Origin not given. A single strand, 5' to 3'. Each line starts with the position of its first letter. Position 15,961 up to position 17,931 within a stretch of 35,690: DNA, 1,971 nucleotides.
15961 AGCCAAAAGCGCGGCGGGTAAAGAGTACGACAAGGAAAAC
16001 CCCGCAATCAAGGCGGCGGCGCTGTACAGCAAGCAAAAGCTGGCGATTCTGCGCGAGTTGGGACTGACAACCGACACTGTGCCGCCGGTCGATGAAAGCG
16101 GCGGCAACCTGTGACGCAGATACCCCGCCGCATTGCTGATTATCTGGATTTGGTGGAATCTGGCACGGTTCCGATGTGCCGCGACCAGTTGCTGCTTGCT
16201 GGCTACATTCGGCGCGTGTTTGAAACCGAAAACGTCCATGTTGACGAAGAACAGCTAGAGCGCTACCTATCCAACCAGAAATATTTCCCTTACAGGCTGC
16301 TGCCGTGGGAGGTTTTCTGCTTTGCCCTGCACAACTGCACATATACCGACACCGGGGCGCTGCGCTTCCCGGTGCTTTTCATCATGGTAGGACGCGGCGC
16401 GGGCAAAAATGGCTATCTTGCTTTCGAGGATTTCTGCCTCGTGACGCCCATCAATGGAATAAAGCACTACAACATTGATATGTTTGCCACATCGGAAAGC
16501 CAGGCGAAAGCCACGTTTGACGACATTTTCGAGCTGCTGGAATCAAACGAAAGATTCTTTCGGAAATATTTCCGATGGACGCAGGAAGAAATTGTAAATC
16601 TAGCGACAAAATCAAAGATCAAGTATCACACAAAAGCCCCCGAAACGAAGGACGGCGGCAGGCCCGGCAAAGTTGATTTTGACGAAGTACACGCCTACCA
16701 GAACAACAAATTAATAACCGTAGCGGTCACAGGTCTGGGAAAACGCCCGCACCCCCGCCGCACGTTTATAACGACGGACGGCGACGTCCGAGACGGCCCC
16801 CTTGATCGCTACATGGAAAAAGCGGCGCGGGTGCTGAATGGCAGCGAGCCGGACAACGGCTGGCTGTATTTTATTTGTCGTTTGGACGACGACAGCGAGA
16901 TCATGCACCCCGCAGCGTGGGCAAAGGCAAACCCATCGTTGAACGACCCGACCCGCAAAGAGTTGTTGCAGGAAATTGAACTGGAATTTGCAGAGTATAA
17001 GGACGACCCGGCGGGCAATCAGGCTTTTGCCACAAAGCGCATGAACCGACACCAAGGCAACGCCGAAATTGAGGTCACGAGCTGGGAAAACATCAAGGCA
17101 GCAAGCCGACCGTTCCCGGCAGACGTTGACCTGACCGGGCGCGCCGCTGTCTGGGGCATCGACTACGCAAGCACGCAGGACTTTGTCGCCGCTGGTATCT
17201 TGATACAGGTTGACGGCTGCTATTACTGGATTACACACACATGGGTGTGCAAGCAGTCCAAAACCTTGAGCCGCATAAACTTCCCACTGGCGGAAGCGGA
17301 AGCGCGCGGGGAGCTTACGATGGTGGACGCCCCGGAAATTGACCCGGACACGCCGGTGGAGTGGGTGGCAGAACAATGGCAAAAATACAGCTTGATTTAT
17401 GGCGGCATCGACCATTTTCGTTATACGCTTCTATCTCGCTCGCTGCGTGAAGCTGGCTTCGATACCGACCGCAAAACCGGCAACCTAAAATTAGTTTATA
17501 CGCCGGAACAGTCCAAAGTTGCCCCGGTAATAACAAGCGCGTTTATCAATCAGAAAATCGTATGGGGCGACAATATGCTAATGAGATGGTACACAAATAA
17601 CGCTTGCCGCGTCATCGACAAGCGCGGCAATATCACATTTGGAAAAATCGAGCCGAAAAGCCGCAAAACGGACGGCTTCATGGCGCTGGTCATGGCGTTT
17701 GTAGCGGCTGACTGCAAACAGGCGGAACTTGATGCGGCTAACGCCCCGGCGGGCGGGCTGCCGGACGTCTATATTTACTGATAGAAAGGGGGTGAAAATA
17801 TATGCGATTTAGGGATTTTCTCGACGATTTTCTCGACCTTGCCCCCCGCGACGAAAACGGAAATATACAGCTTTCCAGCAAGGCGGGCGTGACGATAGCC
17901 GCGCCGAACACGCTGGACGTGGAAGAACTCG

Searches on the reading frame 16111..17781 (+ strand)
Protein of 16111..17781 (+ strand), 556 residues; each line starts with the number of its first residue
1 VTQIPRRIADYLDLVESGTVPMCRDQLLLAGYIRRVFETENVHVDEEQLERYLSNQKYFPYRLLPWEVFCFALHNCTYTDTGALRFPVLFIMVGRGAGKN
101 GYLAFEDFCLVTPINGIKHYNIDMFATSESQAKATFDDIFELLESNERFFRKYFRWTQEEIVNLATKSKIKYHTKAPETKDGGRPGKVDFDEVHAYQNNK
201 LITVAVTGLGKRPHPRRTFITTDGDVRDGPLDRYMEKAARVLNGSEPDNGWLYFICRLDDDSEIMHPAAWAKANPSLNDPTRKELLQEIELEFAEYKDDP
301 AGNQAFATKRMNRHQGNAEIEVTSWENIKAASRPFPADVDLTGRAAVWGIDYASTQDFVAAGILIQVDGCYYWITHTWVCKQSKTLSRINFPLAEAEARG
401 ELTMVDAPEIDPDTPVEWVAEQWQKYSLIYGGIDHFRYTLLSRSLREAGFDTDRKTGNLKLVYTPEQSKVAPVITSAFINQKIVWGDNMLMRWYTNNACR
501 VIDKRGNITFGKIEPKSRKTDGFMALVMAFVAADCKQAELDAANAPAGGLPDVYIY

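Call 14: search_protein_families(library=pfam, proteins=[window:16111-17781:+], max_evalue=0.01)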
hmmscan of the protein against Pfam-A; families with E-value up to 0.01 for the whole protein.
window:16111-17781:+ (556 aa): 2 families
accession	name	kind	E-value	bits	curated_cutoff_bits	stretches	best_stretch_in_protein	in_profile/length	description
PF20441.4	TerL_nuclease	-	2.4e-16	60.2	24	1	249-411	5-164/286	Terminase large subunit, endonuclease domain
PF03354.21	TerL_ATPase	-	5e-10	39.8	23.7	1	83-236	18-174/178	Terminase large subunit, ATPase domain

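Call 78: search_dna_similar(query=window:16111-17781:+, collection=phages, mode=protein, max_rows=10)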
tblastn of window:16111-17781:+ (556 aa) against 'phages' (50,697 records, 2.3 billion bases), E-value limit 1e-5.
Records with a match: 2039; places in all: 2039; records where one place covers at least 80% of the query: 1279.
Best place of each record, by identity: <60% 2039.
By first word of the organism name: Lactococcus 491; Streptococcus 245; Staphylococcus 216; Vibrio 205; Paenibacillus 110; Enterococcus 98; Bacillus 71; Ralstonia 61; Klebsiella 42; Gordonia 42; and 84 more.
By host as written in the record: Lactococcus lactis 306; - 279; Staphylococcus aureus 70; Ralstonia solanacearum 48; Paenibacillus larvae 42; Lactococcus lactis subsp. cremoris CA-49 42; Gordonia terrae 3612 41; Enterococcus faecalis 38; and 606 more.
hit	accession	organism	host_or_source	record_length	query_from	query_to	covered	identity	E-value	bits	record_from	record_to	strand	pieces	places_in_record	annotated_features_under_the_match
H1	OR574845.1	Clostridium phage phiCs5676-1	[Clostridium] scindens DSM 5676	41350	11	534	94%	56.5%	0e+0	596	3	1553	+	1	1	similar to terminase large subunit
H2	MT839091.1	Bacteriophage sp.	human fecal samples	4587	6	533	95%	50.8%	0e+0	565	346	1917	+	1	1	record has no annotation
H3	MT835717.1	Bacteriophage sp.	human fecal samples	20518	3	531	95%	42.2%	5e-123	404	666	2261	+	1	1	record has no annotation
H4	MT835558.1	Bacteriophage sp.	human fecal samples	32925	4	530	95%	42.0%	2e-121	400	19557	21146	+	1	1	record has no annotation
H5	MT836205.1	Bacteriophage sp.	human fecal samples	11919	2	550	99%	39.0%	1e-119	394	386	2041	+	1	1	record has no annotation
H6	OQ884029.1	Bacillus phage SDFMU_Pfc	Lysinibacillus fusiformis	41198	8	545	97%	36.7%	3e-100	338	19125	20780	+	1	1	putative phage terminase large subunit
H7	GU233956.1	Bacillus phage 11143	Bacillus cereus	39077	8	541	96%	36.8%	2e-100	339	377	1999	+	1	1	putative phage terminase large subunit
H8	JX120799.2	Listeria phage LP-030-2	-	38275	8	531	94%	37.4%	5e-105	352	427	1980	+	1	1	terminase large subunit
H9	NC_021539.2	Listeria phage LP-030-2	-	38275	8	531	94%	37.4%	5e-105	352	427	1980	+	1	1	terminase large subunit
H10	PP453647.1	Listeria phage vB_Lmo_2389_typeII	Listeria monocytogenes LM2684 (serotype ...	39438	8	531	94%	37.4%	5e-105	352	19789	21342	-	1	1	terminase large subunit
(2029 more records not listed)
